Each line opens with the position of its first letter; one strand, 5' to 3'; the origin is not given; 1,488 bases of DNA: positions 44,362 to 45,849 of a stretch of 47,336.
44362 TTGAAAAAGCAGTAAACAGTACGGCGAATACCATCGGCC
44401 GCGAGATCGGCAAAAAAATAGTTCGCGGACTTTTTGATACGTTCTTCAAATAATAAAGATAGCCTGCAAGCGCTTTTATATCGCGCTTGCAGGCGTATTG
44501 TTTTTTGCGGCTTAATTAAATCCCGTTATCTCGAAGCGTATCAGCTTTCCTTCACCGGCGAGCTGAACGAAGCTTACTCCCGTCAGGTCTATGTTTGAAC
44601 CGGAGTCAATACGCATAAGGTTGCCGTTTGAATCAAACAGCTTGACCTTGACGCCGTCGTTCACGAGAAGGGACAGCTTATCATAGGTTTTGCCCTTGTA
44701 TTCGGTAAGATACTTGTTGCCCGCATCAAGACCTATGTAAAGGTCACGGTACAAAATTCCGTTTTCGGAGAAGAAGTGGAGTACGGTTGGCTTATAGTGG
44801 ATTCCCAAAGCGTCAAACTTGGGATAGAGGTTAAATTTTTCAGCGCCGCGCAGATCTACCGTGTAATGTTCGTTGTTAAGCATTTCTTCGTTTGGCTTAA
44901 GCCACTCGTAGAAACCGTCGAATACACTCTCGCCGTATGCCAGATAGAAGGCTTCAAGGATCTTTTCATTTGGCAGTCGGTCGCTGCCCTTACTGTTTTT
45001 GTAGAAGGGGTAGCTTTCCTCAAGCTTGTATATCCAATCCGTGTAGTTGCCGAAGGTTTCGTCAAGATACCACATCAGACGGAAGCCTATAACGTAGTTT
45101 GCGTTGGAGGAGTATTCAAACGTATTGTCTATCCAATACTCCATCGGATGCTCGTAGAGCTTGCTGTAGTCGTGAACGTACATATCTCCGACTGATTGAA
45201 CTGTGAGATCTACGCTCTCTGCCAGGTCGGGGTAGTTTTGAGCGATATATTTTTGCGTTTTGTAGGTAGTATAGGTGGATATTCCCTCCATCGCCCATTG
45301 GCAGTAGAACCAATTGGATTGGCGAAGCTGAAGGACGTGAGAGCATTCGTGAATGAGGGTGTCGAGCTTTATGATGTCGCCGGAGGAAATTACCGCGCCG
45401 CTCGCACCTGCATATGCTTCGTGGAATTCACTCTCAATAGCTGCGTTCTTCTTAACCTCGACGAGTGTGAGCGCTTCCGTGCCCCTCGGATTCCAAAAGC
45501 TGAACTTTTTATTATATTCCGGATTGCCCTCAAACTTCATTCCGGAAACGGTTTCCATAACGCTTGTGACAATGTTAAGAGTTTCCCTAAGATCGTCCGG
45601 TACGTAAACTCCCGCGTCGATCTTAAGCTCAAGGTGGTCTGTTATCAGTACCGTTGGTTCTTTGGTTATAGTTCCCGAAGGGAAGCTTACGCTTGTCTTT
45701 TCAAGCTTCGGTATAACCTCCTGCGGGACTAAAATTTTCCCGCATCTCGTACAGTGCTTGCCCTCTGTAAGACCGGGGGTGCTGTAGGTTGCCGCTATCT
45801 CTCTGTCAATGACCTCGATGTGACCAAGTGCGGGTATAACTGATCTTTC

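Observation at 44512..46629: Stand-alone lipoprotein fusing seven His+Cys3 41-aa repeats to an HExxH (BSP-like?) domain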

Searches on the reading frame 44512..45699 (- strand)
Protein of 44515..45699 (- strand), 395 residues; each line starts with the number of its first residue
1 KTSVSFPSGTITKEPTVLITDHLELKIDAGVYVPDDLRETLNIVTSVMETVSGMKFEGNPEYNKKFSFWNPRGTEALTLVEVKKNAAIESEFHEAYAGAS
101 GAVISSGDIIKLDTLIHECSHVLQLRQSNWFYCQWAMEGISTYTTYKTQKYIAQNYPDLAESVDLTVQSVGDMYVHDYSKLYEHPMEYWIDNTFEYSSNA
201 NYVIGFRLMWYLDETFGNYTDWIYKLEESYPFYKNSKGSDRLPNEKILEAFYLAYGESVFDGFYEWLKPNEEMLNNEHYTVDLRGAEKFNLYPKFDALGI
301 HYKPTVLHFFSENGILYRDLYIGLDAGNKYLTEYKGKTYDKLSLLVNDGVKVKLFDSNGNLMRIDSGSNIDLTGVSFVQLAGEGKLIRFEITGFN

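Call 8: find_homologous_proteins(query=window:44515-45699:-)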
Query seq(395 aa) (395 aa): 49 proteins with E <= 0.001 among 3446 candidates.
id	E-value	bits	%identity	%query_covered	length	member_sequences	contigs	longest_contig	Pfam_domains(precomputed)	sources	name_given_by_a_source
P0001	1.5e-142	493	59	99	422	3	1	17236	-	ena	-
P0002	1.1e-139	484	58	99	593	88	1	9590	-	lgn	-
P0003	1.2e-139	484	58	99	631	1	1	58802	-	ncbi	-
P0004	4.7e-139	482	59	99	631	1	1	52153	-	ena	-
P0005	1.9e-138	480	57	99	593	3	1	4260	-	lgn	-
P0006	8.5e-135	468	57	99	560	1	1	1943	-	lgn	-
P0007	2.6e-128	447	56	99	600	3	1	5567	-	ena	-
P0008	1.1e-118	415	53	98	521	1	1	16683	PF21827.2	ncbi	-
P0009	3.1e-117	410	52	99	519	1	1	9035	-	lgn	-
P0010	8.2e-117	409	51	99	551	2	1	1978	PF10367.16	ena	-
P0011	2.4e-116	407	50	99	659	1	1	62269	PF24973.2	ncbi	-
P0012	3.1e-115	403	52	99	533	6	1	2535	-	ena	-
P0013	1.6e-113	398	50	99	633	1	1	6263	PF13306.13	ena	-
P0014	2.1e-112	394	51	99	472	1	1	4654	-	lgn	-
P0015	1.6e-111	391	51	99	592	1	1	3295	-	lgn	-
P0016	1.3e-110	388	49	99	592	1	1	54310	-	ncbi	-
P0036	2.7e-95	338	46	98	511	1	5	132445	-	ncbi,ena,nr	ncbi:MAG: hypothetical protein IJZ55_08320 [Lachnospiraceae bacterium]|nr:hypothetical protein [Lach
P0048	6.9e-53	198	33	98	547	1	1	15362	-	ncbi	-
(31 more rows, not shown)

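Call 17: search_solved_structures(query=A2, max_evalue=10, show_alignments=3)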
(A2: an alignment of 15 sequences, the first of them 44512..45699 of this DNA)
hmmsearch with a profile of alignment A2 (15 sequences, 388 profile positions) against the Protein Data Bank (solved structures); distinct sequences matched with E-value up to 10: 2.
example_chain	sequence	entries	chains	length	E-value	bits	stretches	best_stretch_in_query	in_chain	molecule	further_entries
7n7g_A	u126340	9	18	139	0.21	13.6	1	243-278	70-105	Metallothiol transferase FosB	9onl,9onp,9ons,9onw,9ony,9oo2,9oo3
9onv_A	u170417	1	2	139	0.24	13.4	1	244-278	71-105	Metallothiol transferase FosB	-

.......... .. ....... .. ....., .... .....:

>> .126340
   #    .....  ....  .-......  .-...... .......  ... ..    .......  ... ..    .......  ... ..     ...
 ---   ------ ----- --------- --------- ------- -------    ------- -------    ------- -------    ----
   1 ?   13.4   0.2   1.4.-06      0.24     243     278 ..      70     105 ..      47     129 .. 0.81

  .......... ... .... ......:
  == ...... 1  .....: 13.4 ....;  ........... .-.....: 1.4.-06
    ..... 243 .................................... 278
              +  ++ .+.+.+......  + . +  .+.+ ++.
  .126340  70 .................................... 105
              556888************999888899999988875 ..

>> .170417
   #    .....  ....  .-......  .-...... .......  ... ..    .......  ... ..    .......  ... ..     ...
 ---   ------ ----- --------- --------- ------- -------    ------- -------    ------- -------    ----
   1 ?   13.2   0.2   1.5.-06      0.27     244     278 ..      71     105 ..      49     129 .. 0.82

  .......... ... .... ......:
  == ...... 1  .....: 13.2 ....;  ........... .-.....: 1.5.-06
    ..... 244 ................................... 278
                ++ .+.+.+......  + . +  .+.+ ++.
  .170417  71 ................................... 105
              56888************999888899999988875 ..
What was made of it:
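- The family profile built from close members alone finds nothing in PDB (call 17).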

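Call 18: search_protein_families(library=pfam, alignment_id=A2, max_evalue=10)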
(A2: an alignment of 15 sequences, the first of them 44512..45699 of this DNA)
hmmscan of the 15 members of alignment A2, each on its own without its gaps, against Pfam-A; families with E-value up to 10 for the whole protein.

A. member 1, window:44512-45699:- (395 aa): 0 families

B. families by the number of members that match (of 15 scanned): 4 families
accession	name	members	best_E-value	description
PF04488.21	Gly_transf_sug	1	0.019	Glycosyltransferase sugar-binding region containing DXD motif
PF23891.1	DUF7243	1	0.1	Family of unknown function (DUF7243)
PF12319.13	TryThrA_C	1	0.12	Tryptophan-Threonine-rich plasmodium antigen C terminal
PF17600.7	DUF5496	1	0.27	Family of unknown function (DUF5496)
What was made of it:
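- Tried and rejected: The close-family profile A2 against PDB (call 17), and Pfam scans of 15 close members (call 18).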

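Call 20: predict_structure(alignment_id=A1)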
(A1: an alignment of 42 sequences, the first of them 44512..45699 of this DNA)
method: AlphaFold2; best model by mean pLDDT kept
length: 395 residues; sequences in the alignment: 42
mean_pLDDT: 93.5   pTM: 0.93
mean pLDDT of the five models: 93.5, 93.3, 93.0, 92.8, 92.6
residues with pLDDT >= 90: 338; 70-90: 43; 50-70: 12; < 50: 2
segments of 3 or more residues with pLDDT < 50: none
pLDDT, mean of each block of 10 residues (from residue 1): 92 98 97 98 99 94 65 71 94 93 97 98 95 94 98 97 92 94 96 95 97 98 97 90 94 98 97 82 95 93 86 88 97 95 96 98 97 97 96 95
secondary structure, 60 per line:
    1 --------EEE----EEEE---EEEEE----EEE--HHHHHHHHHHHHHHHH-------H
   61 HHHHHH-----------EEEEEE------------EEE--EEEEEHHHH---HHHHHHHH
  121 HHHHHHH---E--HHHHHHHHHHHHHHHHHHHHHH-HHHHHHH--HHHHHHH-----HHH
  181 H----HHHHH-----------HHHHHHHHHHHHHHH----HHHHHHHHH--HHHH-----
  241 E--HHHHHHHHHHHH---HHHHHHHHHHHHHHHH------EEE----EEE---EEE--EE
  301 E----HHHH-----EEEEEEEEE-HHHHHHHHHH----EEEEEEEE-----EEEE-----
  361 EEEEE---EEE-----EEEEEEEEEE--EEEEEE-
elements in order: E9-11 E16-19 E23-27 E32-34 H37-52 H60-66 E78-83 E96-98 E101-105 H106-109 H113-127 H134-155 H157-163 H166-172 H178-181 H186-190 H202-216 H221-229 H232-235 H244-255 H259-274 E281-283 E288-290 E294-296 E299-301 H306-309 E315-323 H325-334 E339-346 E352-355 E361-365 E369-371 E377-386 E389-394
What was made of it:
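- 44872..45699 (-): Gluzincin catalytic domain, aa 311 to about 586: an N-terminal alpha/beta subdomain followed by a helical subdomain. A remote homologue of the M1 catalytic domain. AF2 pLDDT 93.5 (call 20).
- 44515..44871 (-): C-terminal beta-sandwich, aa about 587-705, at the position of M1 domain III. Possible substrate-binding module. Secondary structure from call 20.
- On MEROPS/Pfam M1 (Peptidase_M1, PF01433): The model contains only a catalytic domain and a C-terminal beta-sandwich (call 20).
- On Gluzincins (clan MA(E)): AF2 places helix 113-127 (HExxH) and helix 134-155 (E138), in domain numbering (call 20).
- AF2 gives pLDDT 93.5 and pTM 0.93 (call 20).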

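Call 23: fold_search(model_id=the predicted structure, library=pdb)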
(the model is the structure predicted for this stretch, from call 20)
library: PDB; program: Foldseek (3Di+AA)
matches with E <= 10: 805; with E <= 0.001: 4
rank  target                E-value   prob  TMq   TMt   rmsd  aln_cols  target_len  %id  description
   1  6ydx_A                6.8e-05  0.99  0.31  0.17  17.8       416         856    9  Insulin-regulated aminopeptidase complexed with a macrocyclic peptidic inhibitor (released 2020-07-22)
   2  4p8q_A                1.6e-04  0.98  0.30  0.16  18.5       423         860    9  Crystal Structure of Human Insulin Regulated Aminopeptidase with Alanine in Active Site (released 2014-12-03)
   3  7skl_A                5.4e-04  0.99  0.33  0.40   8.3       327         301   10  Complex between S. aureus aureolysin and IMPI mutant I57I (released 2022-01-26)
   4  6m8p_A                7.7e-04  0.94  0.30  0.16  18.1       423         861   12  Human ERAP1 bound to phosphinic pseudotripeptide inhibitor DG013 (released 2019-12-18)
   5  1bqb                  1.7e-03  0.97  0.29  0.36   9.1       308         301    9  AUREOLYSIN, STAPHYLOCOCCUS AUREUS METALLOPROTEINASE (released 1999-01-13)
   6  4pj6_B                1.8e-03  0.90  0.31  0.17  17.9       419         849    9  Crystal Structure of Human Insulin Regulated Aminopeptidase with Lysine in Active Site (released 2014-12-03)
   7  1esp                  2.5e-03  0.85  0.26  0.30  10.4       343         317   10  NEUTRAL PROTEASE MUTANT E144S (released 1995-12-07)
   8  8cgw_B                3.6e-03  0.75  0.29  0.16  18.7       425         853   10  Insulin-regulated aminopeptidase (IRAP) in complex with an allosteric benzopyran-based inhibitor (released 2024-01-31)
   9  1ezm                  5.4e-03  0.89  0.26  0.32   9.1       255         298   12  THREE-DIMENSIONAL STRUCTURE OF THE ELASTASE OF PSEUDOMONAS AERUGINOSA AT 1.5 ANGSTROMS RESOLUTION (released 1993-10-31)
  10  3nqx                  6.8e-03  0.96  0.30  0.37   8.2       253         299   11  Crystal structure of vibriolysin MCP-02 mature enzyme, a zinc metalloprotease from M4 family (released 2010-10-06)
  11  4ger_A                7.2e-03  0.84  0.29  0.35   9.2       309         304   12  Crystal structure of Gentlyase, the neutral metalloprotease of Paenibacillus polymyxa (released 2013-01-02)
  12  7zyf_B                7.2e-03  0.80  0.32  0.17  19.0       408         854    9  Insulin regulated aminopeptidase (IRAP) in complex with a nanomolar alpha hydroxy beta amino acid based inhibitor. (released 2022-07-20)
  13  9h0x                  9.2e-03  0.85  0.28  0.32   8.3       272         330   12  ProA in complex with inhibitor 6 (released 2025-06-18)
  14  3nqz_B                1.1e-02  0.89  0.28  0.34   8.3       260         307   12  Crystal structure of the autoprocessed Vibriolysin MCP-02 with E369A mutation (released 2010-10-06)
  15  8cr7_A                1.1e-02  0.77  0.25  0.31   8.7       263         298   11  Crystal structure of recombinant LasB from Pseudomonas aeruginosa PA7 (released 2023-07-05)
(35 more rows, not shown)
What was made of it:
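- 44515..44871 (-): Weak Foldseek matches to F-type fucose lectins and the ColH collagen-binding domain, and IRAP/ERAP1 alignments that span the whole query (call 23).
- Closest known: M4 thermolysin-like peptidases. Same: A two-lobed gluzincin catalytic fold with an open cleft (Foldseek E=5e-4 to 2e-2, call 23).
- Checked: The roughly 395-aa C-terminal part is two domains: a catalytic domain (aa 311 to about 586) and a beta-sandwich (about 587-705) (calls 20, 23).
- Foldseek against PDB ranks IRAP (E=6.8e-5, prob 0.99), ERAP1 and aureolysin/thermolysin-type M4 enzymes first (call 23). The C-terminal sandwich weakly resembles F-type fucose-binding modules (prob 0.8-0.89, E about 0.03-0.05, call 23). 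The sandwich sits where M1 domain III sits (call 23).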

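Call 27: search_protein_families(library=pfam, proteins=[P0008], max_evalue=0.01)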
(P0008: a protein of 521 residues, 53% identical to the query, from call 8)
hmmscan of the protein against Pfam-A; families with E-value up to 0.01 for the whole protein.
P0008 (521 aa): 1 family
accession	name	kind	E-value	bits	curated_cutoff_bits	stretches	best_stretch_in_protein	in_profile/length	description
PF21827.1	New_glue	-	1e-05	25.6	31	1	1-63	1-65/94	New glue protein family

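Call 31: search_protein_representatives(alignment_id=A2)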
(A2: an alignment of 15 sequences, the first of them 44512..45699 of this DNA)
Query: 15 sequences, 388 profile positions. Proteins with E-value up to 0.001 (for the whole library): 341; up to 1e-10: 209; up to 1e-30: 128. The best 150 are listed.
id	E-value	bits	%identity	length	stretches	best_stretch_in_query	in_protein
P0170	4.8e-290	977.0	-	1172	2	1-385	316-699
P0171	2.9e-170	582.7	-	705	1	2-384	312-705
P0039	8.4e-164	561.4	-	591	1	1-386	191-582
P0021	3.7e-163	559.3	-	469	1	1-384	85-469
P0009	4.7e-163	558.9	-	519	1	1-384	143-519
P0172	9.8e-162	554.6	-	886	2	7-384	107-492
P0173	5.1e-161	552.2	-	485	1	3-386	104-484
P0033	2.0e-158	543.7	-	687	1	1-383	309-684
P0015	1.7e-156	537.4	-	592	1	2-384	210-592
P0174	3.5e-142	490.2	-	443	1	4-383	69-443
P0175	2.1e-140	484.4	-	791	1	7-384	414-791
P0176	1.0e-135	469.0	-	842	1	4-383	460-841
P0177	9.9e-135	465.7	-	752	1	9-380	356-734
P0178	3.3e-129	447.5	-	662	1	1-383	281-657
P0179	1.1e-127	442.5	-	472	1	2-385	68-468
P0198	1.0e-101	357.0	-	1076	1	5-384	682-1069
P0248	1.0e-59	218.8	-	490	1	8-376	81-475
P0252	1.5e-55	205.0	-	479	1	3-349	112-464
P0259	6.1e-47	176.7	-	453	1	7-378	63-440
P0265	3.8e-39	151.0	-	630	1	5-384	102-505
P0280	1.2e-33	132.9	-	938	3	11-379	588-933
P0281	1.3e-33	132.8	-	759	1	4-376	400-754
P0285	1.7e-32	129.2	-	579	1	4-376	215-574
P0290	1.2e-30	123.0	-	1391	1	4-373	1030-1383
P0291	5.2e-30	121.0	-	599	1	12-375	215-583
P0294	6.6e-29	117.3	-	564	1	6-374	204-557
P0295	2.8e-28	115.2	-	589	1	6-376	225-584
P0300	1.4e-26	109.6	-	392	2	9-265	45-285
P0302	2.4e-26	108.9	-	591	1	14-375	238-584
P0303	3.3e-26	108.4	-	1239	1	5-372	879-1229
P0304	4.5e-26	108.0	-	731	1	10-377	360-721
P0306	7.6e-26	107.2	-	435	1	9-377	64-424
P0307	3.6e-25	105.0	-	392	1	13-380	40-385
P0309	1.0e-24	103.5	-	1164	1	6-371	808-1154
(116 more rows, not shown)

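Call 32: search_protein_families(library=pfam, proteins=[P0290, P0303, P0309, P0280, P0304, P0170, P0198, P0291, P0307, P0306], max_evalue=0.01)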
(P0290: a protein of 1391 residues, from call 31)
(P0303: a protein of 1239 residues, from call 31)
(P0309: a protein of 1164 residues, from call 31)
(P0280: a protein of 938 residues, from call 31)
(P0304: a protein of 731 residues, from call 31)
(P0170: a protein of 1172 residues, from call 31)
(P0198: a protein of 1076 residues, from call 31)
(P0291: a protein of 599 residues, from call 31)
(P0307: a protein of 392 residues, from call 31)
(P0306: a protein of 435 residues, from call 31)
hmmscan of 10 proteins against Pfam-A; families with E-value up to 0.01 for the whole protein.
P0290 (1391 aa): 3 families
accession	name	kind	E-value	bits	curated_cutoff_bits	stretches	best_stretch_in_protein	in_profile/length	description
PF13306.12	LRR_5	-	1.4e-41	141.8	27.7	2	618-724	21-126/127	BspA type Leucine rich repeat region (6 copies)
PF13855.12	LRR_8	-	2e-09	37.5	27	1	655-710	2-59/61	Leucine rich repeat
PF01433.26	Peptidase_M1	-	0.0036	17.4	27.7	0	1117-1220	70-171/218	Peptidase family M1 domain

P0303 (1239 aa): 2 families
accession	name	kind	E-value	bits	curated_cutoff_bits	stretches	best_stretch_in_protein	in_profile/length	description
PF13306.12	LRR_5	-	9.9e-35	119.7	27.7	2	548-649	10-111/127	BspA type Leucine rich repeat region (6 copies)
PF07523.18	Big_3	-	2.3e-05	25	21.2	1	800-863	4-64/68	Bacterial Ig-like domain (group 3)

P0309 (1164 aa): 2 families
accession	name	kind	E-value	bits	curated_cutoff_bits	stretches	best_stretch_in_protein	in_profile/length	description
PF13306.12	LRR_5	-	1.7e-39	135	27.7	2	395-499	21-123/127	BspA type Leucine rich repeat region (6 copies)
PF18676.6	MBG_2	-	0.0051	17.8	25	1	134-182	17-64/72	MBG domain (YGX type)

P0280 (938 aa): 1 family
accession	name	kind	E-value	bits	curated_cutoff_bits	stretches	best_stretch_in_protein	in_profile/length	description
PF24511.1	DUF7591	-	0.0017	18.9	27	0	865-907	29-69/105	Domain of unknown function (DUF7591)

P0304 (731 aa): 2 families
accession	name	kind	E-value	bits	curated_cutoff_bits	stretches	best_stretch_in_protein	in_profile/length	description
PF06750.18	A24_N_bact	-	1.1e-08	35.5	23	0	41-64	24-47/84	Bacterial Peptidase A24 N-terminal domain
PF24973.1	EGF_LMN_ATRN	-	0.00053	20.5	27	0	64-94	5-33/44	Laminin/attractin EGF domain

P0170 (1172 aa): 3 families
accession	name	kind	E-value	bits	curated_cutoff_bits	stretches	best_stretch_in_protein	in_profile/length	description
PF10367.15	zf-Vps39_C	-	0.00016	21.6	24.7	0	251-265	6-20/41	Vacuolar sorting protein 39 C-terminal zinc finger domain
PF24973.1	EGF_LMN_ATRN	-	0.0011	19.5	27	0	193-224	6-35/44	Laminin/attractin EGF domain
PF13860.13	FlgD_ig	-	0.0013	19.1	27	0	1107-1147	16-57/79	FlgD Ig-like domain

P0198 (1076 aa): 1 family
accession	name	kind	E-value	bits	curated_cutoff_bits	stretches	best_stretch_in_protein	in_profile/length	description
PF04122.17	CW_binding_2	-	5.8e-52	174.6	24.9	3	37-130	1-73/73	Cell wall binding domain 2 (CWB2)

P0291 (599 aa): 0 families

P0307 (392 aa): 1 family
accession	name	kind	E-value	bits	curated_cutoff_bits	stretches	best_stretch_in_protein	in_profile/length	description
PF13402.12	Peptidase_M60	-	0.0065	16.5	25.8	0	66-234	59-241/275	Peptidase M60, enhancin and enhancin-like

P0306 (435 aa): 0 families
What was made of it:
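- On MEROPS/Pfam M1 (Peptidase_M1, PF01433): The best is 17.4 bits, in distant member P0290 (call 32).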

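Call 38: find_related_loci(query=A2, collection=genome_contigs, flank=6000)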
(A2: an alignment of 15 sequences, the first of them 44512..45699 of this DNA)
Query A2 (395 aa) in genome_contigs; peptide patterns used: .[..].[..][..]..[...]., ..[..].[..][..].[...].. (x = any residue, [..] = any of these).
69 stretches matched a pattern; 17 encode a relative of the query (tblastn E <= 1e-3); 16 distinct loci.
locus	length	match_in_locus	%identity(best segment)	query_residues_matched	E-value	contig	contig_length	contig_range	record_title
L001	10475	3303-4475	67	3-395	1e-178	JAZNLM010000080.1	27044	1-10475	MAG: Candidatus Flemingiibacterium sp. isolate T1900044670_TS20190136.MAGScoT_cleanbin_000024 SGB_1580_k141_4349918, who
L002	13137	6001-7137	58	4-395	2e-149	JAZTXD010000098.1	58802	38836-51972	MAG: Candidatus Flemingiibacterium sp. isolate T1900045331_YK20190020.MAGScoT_cleanbin_000017 SGB_6526_k141_301394, whol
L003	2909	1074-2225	58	4-395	4e-155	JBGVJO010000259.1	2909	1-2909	MAG: Eubacteriales bacterium isolate fecal_MAG_11 fecal_MAG_11_contig_0259, whole genome shotgun sequence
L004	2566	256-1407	57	4-395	1e-151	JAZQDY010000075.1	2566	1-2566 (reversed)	MAG: Eubacteriales bacterium isolate T1900044635_TS20190101.MAGScoT_cleanbin_000080 SGB_1135_k141_75833, whole genome sh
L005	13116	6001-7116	48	9-394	4e-115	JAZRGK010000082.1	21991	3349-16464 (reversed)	MAG: Candidatus Flemingiibacterium sp. isolate T1900045490_YK20190184.MAGScoT_cleanbin_000005 SGB_7379_k141_1541889, who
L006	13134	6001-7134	46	3-395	4e-113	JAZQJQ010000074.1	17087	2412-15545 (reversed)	MAG: Eubacteriales bacterium isolate T1900044620_TS20190086.MAGScoT_cleanbin_000027 SGB_871_k141_138444, whole genome sh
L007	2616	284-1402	47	2-395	8e-115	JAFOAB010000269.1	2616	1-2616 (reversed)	MAG: Clostridia bacterium isolate RGIG279 Dairy_cattle_Cecum.Co__c3255573, whole genome shotgun sequence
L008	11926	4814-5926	47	9-394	1e-105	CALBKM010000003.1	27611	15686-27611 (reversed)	MAG TPA_asm: uncultured Clostridia bacterium isolate SRR6425825_bin.43_CONCOCT_v1.1_MAG genome assembly, contig: ERZ1767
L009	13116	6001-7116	46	8-394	2e-103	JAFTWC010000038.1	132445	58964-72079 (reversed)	MAG: Lachnospiraceae bacterium isolate RGIG4203 Roe_deer_Colon-3__c3865, whole genome shotgun sequence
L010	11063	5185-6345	45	3-394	2e-95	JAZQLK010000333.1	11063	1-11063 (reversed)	MAG: Eubacteriales bacterium isolate T1900044609_TS20190075.MAGScoT_cleanbin_000117 SGB_791_k141_260522, whole genome sh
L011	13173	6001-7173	38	11-392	4e-72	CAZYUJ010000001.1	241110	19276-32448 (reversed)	MAG TPA_asm: uncultured Oscillospiraceae bacterium isolate SRP315200_co1_1 genome assembly, contig: NODE_3_length_241110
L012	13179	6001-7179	37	1-394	3e-63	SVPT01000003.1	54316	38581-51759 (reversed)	MAG: Oscillospiraceae bacterium isolate SIG598 NODE_14028_length_54316_cov_1.481518, whole genome shotgun sequence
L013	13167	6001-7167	35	3-394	1e-59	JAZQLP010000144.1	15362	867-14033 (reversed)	MAG: Eubacteriales bacterium isolate T1900044609_TS20190075.MAGScoT_cleanbin_000020 SGB_786_k141_2300692, whole genome s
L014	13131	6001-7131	31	6-391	6e-38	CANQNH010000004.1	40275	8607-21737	MAG: uncultured Clostridia bacterium isolate Lapin-012__bin35 genome assembly, contig: Lapin-012__NODE_1635_length_40275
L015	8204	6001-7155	28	9-394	4e-32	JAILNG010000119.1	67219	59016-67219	MAG: Lachnospiraceae bacterium isolate RUI274 k141_14120168_flag=1_multi=11.8951_len=67219, whole genome shotgun sequenc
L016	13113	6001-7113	27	6-386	1e-27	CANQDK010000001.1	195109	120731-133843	MAG: uncultured Clostridia bacterium isolate Lapin-005__bin60 genome assembly, contig: Lapin-005__NODE_26_length_195109_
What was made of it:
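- The habitat is the gut (call 38).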
